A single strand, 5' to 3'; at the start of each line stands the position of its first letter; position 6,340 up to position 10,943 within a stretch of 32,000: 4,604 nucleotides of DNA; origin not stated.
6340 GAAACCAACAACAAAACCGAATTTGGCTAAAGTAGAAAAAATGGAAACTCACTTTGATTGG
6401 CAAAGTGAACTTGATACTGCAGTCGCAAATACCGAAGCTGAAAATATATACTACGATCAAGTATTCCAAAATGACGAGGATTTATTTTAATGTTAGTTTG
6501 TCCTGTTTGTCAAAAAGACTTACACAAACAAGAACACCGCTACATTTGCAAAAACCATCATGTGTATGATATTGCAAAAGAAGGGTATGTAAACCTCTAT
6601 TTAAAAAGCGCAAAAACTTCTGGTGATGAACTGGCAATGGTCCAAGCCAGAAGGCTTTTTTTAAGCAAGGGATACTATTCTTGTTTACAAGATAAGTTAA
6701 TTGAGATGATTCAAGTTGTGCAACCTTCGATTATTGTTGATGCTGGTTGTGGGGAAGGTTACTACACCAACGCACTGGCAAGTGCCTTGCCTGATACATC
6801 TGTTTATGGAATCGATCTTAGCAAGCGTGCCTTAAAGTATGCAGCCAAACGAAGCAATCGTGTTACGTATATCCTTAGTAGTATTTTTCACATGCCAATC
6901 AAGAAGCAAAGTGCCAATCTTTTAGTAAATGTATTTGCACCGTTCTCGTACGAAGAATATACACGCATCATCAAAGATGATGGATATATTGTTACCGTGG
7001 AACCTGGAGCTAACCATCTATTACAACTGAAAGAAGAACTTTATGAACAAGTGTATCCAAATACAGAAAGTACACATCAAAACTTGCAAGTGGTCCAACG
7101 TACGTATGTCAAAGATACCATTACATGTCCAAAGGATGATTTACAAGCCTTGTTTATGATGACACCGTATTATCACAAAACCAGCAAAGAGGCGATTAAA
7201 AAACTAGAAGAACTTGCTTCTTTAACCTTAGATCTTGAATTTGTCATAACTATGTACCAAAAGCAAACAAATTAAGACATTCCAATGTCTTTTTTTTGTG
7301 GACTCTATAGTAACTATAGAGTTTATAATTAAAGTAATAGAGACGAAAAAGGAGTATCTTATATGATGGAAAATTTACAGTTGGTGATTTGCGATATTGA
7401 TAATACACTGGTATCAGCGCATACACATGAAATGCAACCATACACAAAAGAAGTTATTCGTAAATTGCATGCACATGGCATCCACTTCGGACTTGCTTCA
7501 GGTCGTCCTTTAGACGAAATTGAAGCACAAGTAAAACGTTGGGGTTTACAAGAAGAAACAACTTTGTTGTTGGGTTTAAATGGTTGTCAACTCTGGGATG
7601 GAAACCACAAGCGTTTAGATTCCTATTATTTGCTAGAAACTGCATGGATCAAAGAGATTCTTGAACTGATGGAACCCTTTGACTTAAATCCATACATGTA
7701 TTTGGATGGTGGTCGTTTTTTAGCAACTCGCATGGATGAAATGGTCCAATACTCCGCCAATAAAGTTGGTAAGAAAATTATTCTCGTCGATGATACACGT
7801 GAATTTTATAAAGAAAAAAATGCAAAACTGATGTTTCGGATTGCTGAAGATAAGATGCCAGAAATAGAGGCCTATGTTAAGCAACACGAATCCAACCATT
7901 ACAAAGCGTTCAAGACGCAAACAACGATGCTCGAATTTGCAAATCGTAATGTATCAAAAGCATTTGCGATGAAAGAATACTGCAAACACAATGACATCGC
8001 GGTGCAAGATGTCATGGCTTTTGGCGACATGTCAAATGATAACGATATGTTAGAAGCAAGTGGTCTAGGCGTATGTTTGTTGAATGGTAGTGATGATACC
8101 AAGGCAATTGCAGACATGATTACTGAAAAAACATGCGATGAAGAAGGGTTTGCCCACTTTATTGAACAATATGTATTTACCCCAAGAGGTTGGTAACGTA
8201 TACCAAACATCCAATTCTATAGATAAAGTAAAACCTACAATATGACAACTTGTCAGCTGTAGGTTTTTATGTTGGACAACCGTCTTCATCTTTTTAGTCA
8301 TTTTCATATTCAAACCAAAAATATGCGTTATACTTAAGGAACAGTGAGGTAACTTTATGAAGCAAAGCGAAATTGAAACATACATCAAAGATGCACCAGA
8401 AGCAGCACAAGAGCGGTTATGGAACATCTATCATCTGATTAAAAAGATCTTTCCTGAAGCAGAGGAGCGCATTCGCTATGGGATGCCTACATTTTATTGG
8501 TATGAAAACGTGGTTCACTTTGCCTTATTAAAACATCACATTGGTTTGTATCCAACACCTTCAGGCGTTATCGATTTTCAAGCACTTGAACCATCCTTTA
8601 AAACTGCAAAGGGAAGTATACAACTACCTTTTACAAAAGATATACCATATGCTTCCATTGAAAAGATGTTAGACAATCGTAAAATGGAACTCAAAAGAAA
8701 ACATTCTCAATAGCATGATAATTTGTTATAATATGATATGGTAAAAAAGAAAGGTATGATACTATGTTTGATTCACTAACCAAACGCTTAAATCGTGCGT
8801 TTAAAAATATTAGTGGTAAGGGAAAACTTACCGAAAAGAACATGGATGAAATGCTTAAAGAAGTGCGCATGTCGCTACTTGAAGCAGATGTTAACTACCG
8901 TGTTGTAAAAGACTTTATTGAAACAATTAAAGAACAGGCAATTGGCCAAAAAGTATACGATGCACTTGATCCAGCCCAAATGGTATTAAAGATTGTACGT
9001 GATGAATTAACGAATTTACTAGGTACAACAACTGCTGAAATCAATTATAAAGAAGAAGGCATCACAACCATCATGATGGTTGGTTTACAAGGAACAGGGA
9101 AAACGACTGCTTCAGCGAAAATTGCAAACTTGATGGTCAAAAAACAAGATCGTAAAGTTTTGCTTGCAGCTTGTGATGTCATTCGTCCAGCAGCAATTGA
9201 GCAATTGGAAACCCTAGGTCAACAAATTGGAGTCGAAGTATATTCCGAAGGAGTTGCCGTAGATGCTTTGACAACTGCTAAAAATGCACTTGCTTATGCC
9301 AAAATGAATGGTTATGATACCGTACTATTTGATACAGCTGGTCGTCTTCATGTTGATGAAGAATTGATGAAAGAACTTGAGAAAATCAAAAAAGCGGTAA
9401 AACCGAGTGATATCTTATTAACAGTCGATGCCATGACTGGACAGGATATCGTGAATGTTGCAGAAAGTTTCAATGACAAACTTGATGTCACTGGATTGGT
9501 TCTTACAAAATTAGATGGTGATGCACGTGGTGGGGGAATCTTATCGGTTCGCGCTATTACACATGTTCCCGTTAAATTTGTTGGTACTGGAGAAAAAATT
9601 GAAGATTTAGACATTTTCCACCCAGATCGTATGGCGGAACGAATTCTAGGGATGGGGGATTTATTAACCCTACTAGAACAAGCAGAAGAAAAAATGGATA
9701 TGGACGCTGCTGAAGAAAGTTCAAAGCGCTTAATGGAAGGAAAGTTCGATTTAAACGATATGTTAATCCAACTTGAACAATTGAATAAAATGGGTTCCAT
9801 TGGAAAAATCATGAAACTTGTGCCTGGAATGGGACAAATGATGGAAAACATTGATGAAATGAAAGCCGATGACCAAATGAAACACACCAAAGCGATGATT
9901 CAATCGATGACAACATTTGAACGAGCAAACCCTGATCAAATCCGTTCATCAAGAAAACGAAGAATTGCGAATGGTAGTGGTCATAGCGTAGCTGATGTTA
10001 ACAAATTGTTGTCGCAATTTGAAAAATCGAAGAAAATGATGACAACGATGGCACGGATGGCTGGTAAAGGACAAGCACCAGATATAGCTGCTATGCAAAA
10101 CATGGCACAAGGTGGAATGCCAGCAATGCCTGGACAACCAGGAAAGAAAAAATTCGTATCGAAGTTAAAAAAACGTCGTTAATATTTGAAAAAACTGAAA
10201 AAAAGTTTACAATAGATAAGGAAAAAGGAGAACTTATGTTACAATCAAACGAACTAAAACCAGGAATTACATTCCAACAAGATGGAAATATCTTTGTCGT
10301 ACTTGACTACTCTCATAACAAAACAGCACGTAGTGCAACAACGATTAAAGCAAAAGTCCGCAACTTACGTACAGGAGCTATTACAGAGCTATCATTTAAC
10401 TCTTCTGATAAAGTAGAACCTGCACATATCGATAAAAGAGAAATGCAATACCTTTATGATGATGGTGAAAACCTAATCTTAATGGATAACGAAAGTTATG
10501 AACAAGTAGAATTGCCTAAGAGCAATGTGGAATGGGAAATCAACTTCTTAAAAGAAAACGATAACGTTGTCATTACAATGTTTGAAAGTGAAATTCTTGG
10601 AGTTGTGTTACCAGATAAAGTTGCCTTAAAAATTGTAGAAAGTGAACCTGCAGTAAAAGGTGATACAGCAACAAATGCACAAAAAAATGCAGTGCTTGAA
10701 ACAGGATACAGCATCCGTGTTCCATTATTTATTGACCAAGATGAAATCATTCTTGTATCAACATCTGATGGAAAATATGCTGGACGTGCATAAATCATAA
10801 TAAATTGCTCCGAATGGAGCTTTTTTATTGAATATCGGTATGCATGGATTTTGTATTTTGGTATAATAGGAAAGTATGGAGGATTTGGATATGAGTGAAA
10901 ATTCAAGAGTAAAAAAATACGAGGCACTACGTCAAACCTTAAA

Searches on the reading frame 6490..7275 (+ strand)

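Call 29: search_protein_families(library=pfam, proteins=[window:6490-7275:+], max_evalue=0.00001)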
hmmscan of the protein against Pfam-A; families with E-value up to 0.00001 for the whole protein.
window:6490-7275:+ (261 aa): 5 families
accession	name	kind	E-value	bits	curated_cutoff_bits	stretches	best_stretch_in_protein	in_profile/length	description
PF21302.3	Zn_ribbon_RlmA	-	2e-14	53.7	27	1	3-36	2-35/44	RlmA, N-terminal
PF13649.12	Methyltransf_25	-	2.4e-12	47.8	27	1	82-154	1-76/97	Methyltransferase domain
PF13847.12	Methyltransf_31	-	1.5e-11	44.6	27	1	82-193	7-127/145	Methyltransferase domain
PF08241.18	Methyltransf_11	-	8.2e-10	39.6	21.2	1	83-155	1-74/95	Methyltransferase domain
PF08242.18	Methyltransf_12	-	4.4e-07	31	30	1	83-124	1-42/98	Methyltransferase domain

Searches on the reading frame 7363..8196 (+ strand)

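Call 29: search_protein_families(library=pfam, proteins=[window:7363-8196:+], max_evalue=0.00001)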
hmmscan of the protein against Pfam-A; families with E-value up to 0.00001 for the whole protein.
window:7363-8196:+ (277 aa): 2 families
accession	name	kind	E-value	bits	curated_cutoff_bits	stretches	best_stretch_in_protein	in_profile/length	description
PF08282.18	Hydrolase_3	-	1.1e-48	166.6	20.9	1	8-267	1-255/255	haloacid dehalogenase-like hydrolase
PF05116.19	S6PP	-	1.4e-10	41.6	20.3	0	151-245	115-212/247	Sucrose-6F-phosphate phosphohydrolase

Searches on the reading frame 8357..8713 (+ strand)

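Call 29: search_protein_families(library=pfam, proteins=[window:8357-8713:+], max_evalue=0.00001)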
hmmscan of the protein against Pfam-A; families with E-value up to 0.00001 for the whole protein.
window:8357-8713:+ (118 aa): 1 family
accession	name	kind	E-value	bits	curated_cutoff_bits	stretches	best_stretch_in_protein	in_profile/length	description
PF08818.16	DUF1801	-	1.9e-12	47.8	27.2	1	18-106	2-82/85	Domain of unknown function (DU1801)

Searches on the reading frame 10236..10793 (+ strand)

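Call 30: search_protein_families(library=pfam, proteins=[window:10236-10793:+], max_evalue=0.00001)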
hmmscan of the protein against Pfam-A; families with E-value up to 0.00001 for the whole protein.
window:10236-10793:+ (185 aa): 3 families
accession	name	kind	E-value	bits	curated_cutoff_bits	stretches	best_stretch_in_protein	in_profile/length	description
PF09285.17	Elong-fact-P_C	-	2.1e-23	82.2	25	1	129-184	1-56/56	Elongation factor P, C-terminal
PF01132.26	EFP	-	4.6e-22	78.2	27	1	68-120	1-53/54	Elongation factor P (EF-P) OB domain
PF08207.18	EFP_N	-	4.8e-18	65.4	23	1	4-60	2-58/58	Elongation factor P (EF-P) KOW-like domain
